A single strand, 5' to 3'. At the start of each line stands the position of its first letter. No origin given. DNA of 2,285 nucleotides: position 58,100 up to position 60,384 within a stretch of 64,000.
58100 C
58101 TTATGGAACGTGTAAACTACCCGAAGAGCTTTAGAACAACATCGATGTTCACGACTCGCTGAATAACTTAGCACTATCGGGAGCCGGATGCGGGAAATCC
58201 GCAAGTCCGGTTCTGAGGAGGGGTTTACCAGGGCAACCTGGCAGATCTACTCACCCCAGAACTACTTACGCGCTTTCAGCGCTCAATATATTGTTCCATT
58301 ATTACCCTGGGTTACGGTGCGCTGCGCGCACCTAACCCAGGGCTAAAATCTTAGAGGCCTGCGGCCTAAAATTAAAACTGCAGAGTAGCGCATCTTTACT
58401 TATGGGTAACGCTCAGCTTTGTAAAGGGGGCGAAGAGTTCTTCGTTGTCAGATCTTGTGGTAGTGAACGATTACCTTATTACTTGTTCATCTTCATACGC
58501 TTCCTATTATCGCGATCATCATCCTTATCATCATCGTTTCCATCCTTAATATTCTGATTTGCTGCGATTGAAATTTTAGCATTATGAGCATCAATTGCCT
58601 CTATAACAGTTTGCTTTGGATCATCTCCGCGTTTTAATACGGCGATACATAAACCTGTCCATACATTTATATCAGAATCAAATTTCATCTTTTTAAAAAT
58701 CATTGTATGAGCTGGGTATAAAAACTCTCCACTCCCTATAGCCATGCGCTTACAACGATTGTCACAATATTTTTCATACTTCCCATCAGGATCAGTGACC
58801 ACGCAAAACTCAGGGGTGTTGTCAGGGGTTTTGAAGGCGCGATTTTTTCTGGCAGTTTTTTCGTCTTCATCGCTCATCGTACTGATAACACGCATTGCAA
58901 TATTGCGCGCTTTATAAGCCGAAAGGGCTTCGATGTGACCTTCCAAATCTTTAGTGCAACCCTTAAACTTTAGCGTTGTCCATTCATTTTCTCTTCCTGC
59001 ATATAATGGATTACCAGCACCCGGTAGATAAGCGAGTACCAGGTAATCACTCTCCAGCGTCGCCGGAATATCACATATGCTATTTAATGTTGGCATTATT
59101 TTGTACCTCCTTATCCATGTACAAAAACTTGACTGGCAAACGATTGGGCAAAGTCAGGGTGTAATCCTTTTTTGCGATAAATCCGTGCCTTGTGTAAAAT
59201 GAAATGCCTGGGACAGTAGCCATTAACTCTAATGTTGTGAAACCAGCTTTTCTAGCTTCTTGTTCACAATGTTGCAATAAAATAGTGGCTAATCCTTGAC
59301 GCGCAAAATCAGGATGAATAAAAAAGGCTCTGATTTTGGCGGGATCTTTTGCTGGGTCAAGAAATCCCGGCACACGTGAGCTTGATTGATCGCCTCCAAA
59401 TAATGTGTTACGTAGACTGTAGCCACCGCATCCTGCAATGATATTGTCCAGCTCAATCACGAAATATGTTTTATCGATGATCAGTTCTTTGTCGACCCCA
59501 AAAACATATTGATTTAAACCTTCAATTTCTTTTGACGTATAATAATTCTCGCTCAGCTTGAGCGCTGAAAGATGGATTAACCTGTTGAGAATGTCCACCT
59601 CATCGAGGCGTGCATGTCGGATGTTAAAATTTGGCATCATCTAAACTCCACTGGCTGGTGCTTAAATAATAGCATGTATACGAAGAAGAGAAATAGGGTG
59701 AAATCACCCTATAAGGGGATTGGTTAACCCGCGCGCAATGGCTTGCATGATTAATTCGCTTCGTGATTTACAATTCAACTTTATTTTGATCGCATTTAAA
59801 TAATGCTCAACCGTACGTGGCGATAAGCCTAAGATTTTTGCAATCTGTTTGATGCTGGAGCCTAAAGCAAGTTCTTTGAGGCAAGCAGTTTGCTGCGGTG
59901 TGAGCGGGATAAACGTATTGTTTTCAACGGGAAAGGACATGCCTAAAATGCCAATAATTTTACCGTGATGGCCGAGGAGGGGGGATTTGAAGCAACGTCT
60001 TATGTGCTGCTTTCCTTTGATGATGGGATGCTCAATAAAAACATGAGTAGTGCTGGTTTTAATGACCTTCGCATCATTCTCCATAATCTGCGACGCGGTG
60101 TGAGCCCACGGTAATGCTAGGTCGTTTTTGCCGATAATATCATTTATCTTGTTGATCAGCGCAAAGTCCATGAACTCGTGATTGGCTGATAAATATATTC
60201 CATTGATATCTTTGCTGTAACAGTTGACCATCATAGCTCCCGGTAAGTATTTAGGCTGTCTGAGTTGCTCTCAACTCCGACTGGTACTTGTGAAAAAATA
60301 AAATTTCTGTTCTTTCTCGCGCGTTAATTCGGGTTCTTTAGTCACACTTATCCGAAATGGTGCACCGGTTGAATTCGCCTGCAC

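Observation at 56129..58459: Group II intron sitting exactly at the dyad of a ~410-bp palindromic MITE-like element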

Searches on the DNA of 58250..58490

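Call 84: search_rna_families(source=window, start=58250, end=58490, threshold=evalue, max_evalue=1, show_alignments=2)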
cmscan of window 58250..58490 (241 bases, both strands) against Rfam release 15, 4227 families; matches with E-value up to 1: 1.
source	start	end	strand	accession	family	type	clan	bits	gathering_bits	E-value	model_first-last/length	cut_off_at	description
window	58350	58420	+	RF02495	ohsC_RNA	Gene; antitoxin;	-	20.2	50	0.69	1-77/77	no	Oppression of Hydrophobic ORF by sRNA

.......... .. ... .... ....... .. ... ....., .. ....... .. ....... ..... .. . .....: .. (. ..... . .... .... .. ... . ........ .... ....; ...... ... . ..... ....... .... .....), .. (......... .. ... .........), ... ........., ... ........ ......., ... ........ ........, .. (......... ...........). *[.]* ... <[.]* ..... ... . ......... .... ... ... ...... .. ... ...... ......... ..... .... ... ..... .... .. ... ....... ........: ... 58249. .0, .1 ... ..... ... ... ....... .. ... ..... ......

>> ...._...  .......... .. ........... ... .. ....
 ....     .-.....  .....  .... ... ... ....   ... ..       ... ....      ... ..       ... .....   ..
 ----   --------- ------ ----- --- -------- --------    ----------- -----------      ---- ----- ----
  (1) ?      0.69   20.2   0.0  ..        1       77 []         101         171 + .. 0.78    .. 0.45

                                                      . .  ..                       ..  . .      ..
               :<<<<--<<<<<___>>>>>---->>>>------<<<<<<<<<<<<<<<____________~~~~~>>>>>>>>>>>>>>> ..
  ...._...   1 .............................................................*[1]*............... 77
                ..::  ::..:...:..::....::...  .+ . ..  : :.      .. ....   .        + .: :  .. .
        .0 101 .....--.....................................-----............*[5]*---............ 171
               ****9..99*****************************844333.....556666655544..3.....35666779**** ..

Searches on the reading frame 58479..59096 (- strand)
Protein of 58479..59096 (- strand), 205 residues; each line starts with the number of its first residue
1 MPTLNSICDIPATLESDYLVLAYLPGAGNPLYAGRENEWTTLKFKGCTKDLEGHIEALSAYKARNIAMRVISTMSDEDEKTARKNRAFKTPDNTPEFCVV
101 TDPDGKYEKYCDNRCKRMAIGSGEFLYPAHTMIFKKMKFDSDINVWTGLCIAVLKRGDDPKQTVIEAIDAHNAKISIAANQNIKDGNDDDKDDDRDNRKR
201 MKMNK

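Call 8: search_protein_families(library=pfam, proteins=[window:58479-59096:-])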
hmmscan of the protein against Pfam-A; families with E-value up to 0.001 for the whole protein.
window:58479-59096:- (205 aa): 0 families

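Call 9: search_protein_families(library=ncbifam, proteins=[window:58479-59096:-])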
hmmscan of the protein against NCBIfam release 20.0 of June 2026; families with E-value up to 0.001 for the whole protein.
window:58479-59096:- (205 aa): 0 families

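Call 33: find_encoding_contigs(protein=window:58479-59096:-, flank=4000, max_places=6)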
Protein window:58479-59096:- (205 aa): no gene with exactly this product is on record in the collection.

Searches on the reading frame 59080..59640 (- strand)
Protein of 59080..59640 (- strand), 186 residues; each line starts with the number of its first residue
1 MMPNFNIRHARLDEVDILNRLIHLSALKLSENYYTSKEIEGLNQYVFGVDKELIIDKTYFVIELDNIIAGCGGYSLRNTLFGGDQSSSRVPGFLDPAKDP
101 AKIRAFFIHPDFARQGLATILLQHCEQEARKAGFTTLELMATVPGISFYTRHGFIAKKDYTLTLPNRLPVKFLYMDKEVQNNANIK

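Call 8: search_protein_families(library=pfam, proteins=[window:59080-59640:-])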
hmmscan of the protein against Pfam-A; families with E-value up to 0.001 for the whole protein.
window:59080-59640:- (186 aa): 3 families
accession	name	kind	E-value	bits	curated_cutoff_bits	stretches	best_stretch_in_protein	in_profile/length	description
PF00583.31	Acetyltransf_1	-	3.5e-14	53.5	20.7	1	56-154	32-116/116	Acetyltransferase (GNAT) family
PF13508.13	Acetyltransf_7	-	1.4e-11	45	27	1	57-155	3-83/84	Acetyltransferase (GNAT) domain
PF13673.13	Acetyltransf_10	-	6.6e-09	36.3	23.6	1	89-157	41-110/128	Acetyltransferase (GNAT) domain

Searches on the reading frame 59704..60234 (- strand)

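Call 8: search_protein_families(library=pfam, proteins=[window:59704-60234:-])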
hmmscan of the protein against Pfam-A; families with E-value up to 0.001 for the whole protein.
window:59704-60234:- (176 aa): 6 families
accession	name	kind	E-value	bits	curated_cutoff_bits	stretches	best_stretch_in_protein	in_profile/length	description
PF00196.25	GerE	-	5.1e-15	55.3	23.5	1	110-164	2-56/57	Bacterial regulatory proteins, luxR family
PF08448.16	PAS_4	-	1.4e-07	32.1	23.1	1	4-100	7-102/110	PAS fold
PF08281.18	Sigma70_r4_2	-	9.5e-06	25.6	25.7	1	123-152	24-53/54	Sigma-70, region 4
PF13551.12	HTH_29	-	0.00014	22.4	28.1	1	118-148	4-35/64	Winged helix-turn helix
PF13384.12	HTH_23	-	0.00014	22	24.6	1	121-147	13-39/50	Homeodomain-like domain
PF02796.21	HTH_7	-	0.00048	20.6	23.8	1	125-148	21-44/45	Helix-turn-helix domain of resolvase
